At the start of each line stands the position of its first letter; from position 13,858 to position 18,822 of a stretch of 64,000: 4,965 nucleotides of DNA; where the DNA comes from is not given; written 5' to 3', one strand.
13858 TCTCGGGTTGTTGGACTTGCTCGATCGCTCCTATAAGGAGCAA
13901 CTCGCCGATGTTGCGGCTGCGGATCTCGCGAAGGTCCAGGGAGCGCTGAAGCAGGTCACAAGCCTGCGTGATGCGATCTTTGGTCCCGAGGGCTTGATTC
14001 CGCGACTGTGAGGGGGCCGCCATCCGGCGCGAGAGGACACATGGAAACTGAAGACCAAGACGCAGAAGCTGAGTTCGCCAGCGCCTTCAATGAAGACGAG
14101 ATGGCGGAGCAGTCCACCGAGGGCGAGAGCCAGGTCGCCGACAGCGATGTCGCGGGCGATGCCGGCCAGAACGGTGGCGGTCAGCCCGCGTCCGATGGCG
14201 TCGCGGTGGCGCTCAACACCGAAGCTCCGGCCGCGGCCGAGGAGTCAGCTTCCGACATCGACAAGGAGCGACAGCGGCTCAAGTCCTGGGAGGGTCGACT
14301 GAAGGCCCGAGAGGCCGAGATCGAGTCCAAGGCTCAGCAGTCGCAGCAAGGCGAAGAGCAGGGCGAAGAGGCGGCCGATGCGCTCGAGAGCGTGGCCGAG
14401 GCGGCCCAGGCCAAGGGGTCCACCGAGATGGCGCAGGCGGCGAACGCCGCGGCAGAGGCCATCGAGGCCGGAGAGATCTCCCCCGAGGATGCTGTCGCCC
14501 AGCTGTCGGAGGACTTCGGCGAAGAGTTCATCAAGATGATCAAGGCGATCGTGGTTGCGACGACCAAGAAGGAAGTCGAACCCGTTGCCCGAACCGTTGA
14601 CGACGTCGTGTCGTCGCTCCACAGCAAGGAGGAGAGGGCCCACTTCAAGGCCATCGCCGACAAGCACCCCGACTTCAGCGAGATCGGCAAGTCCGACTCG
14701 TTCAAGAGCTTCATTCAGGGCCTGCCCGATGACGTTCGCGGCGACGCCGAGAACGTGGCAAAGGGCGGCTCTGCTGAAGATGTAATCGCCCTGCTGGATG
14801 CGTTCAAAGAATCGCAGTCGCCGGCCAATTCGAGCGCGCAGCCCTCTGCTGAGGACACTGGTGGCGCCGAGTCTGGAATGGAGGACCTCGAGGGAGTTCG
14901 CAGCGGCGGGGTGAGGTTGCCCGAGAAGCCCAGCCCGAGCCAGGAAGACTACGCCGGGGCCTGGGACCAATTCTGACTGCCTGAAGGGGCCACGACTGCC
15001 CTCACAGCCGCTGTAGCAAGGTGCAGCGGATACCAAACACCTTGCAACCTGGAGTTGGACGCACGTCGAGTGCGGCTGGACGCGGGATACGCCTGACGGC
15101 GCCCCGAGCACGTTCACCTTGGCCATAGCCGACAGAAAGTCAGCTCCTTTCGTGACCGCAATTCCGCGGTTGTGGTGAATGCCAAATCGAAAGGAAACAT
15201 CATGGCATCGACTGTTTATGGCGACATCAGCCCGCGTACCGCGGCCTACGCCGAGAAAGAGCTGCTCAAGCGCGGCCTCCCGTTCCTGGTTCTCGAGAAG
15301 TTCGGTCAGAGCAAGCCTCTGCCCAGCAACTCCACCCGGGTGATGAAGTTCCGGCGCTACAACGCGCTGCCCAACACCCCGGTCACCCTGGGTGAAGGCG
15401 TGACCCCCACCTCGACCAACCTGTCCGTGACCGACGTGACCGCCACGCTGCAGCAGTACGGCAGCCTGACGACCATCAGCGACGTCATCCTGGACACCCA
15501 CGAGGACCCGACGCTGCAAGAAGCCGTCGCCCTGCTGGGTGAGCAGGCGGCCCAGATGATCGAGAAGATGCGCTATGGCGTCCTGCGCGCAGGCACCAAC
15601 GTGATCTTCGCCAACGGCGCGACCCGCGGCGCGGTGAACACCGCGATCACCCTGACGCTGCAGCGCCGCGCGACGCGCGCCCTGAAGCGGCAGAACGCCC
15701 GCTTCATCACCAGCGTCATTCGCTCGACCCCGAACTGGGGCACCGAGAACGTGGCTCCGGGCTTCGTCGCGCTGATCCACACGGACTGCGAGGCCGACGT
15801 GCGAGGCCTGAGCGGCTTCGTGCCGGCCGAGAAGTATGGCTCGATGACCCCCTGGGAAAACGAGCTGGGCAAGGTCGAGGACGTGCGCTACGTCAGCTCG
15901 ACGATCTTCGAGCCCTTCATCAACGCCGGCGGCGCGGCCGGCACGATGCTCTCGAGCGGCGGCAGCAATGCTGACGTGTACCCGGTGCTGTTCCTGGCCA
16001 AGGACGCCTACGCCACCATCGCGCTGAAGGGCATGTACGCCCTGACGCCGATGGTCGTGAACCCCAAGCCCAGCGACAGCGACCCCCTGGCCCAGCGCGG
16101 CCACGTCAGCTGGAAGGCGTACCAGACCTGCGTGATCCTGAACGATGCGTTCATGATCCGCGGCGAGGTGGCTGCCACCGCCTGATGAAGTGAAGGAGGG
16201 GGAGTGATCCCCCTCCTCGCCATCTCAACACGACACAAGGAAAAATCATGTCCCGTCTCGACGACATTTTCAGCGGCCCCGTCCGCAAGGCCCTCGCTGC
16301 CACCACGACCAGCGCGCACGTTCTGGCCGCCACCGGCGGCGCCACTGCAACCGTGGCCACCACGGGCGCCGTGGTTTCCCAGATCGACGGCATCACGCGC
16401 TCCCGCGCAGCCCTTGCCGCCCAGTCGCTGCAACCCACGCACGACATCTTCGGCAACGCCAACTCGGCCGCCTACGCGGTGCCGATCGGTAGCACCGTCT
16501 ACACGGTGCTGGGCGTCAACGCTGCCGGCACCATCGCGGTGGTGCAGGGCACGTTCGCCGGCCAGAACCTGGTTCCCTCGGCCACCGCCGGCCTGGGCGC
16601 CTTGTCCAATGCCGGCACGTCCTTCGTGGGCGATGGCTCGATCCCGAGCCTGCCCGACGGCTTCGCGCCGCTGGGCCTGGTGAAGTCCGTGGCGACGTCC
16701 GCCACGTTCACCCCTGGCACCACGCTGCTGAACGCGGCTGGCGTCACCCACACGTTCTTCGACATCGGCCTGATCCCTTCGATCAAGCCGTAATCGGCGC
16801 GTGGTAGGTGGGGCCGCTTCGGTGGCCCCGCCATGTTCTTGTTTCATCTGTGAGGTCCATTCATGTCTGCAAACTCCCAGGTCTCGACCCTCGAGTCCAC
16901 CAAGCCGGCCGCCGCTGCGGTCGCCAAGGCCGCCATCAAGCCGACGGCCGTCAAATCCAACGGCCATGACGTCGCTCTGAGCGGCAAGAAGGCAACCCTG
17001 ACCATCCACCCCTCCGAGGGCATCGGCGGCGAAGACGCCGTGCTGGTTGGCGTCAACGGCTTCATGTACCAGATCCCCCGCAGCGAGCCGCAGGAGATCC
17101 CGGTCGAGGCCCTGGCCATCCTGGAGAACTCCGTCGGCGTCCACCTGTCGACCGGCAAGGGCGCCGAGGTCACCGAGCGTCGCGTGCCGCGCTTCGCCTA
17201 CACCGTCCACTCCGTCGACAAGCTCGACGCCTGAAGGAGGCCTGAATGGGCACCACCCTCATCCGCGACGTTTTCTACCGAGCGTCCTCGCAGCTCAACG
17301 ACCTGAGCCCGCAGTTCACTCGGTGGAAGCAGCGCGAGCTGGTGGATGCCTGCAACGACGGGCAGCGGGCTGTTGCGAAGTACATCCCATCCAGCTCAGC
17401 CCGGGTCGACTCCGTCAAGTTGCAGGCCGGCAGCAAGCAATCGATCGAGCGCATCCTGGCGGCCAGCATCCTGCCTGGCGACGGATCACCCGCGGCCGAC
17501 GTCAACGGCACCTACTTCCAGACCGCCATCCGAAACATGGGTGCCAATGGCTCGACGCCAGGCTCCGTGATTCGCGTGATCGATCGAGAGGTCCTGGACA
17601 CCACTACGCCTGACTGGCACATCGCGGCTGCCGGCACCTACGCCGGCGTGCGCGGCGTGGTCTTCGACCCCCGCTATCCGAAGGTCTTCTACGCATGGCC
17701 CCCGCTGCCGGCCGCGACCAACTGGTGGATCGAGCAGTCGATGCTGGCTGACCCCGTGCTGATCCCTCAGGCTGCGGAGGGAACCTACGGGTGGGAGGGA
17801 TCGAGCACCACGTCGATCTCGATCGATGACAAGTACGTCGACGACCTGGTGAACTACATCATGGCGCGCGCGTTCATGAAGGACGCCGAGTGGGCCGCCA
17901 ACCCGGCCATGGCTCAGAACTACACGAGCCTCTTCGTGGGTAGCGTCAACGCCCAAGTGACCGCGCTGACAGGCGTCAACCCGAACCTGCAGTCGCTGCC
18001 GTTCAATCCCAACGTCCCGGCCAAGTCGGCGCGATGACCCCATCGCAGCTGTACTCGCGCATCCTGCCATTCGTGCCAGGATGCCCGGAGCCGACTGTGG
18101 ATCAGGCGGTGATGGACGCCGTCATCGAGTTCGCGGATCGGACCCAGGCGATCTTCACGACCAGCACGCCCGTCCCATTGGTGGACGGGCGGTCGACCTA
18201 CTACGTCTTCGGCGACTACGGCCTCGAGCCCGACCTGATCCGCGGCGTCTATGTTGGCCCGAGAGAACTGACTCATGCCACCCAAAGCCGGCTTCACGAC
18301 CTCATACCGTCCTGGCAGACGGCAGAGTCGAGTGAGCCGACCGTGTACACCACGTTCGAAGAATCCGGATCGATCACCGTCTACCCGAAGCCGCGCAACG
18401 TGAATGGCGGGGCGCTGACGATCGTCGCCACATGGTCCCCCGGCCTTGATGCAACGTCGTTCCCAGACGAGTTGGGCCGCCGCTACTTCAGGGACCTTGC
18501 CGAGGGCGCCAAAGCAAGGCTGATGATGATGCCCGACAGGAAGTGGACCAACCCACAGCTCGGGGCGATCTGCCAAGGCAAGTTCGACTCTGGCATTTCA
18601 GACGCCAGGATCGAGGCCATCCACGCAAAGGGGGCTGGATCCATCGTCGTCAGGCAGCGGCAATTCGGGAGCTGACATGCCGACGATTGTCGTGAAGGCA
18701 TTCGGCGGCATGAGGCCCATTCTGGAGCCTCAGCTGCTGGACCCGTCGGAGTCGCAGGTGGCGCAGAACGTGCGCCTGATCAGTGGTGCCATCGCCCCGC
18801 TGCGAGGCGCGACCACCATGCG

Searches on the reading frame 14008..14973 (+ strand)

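Call 12: search_protein_families(library=phrogs, proteins=[window:14008-14973:+], max_evalue=0.001)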
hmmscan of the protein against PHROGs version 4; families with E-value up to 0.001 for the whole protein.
window:14008-14973:+ (322 aa): 1 family
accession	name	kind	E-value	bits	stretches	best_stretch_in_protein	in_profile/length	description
phrog_13678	-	unknown function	1.2e-05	26.2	1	18-280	11-238/300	-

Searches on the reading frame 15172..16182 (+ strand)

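Call 12: search_protein_families(library=phrogs, proteins=[window:15172-16182:+], max_evalue=0.001)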
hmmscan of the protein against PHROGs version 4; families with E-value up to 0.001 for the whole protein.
window:15172-16182:+ (337 aa): 1 family
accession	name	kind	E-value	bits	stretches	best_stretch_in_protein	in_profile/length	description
phrog_1357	-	head and packaging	3e-57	195.2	1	20-336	30-347/356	major head protein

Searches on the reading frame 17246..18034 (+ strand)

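Call 11: search_protein_families(library=phrogs, proteins=[window:17246-18034:+], max_evalue=0.001)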
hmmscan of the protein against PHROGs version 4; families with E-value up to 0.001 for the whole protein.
window:17246-18034:+ (263 aa): 3 families
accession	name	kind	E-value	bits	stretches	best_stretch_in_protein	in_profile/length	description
phrog_399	-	head and packaging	9.7e-33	114.6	1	4-246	2-209/220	structural protein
phrog_23184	-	unknown function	9e-05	23.8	1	180-232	9-61/85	-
phrog_27974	-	head and packaging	0.00014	22.2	1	178-232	163-217/239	portal protein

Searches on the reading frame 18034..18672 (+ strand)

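Call 11: search_protein_families(library=phrogs, proteins=[window:18034-18672:+], max_evalue=0.001)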
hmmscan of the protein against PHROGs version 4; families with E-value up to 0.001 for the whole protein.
window:18034-18672:+ (213 aa): 2 families
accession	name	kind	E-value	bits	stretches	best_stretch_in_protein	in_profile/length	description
phrog_437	-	head and packaging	1.2e-29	104.4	1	4-210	5-201/203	virion structural protein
phrog_399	-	head and packaging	3e-05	24.7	1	18-184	26-193/220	structural protein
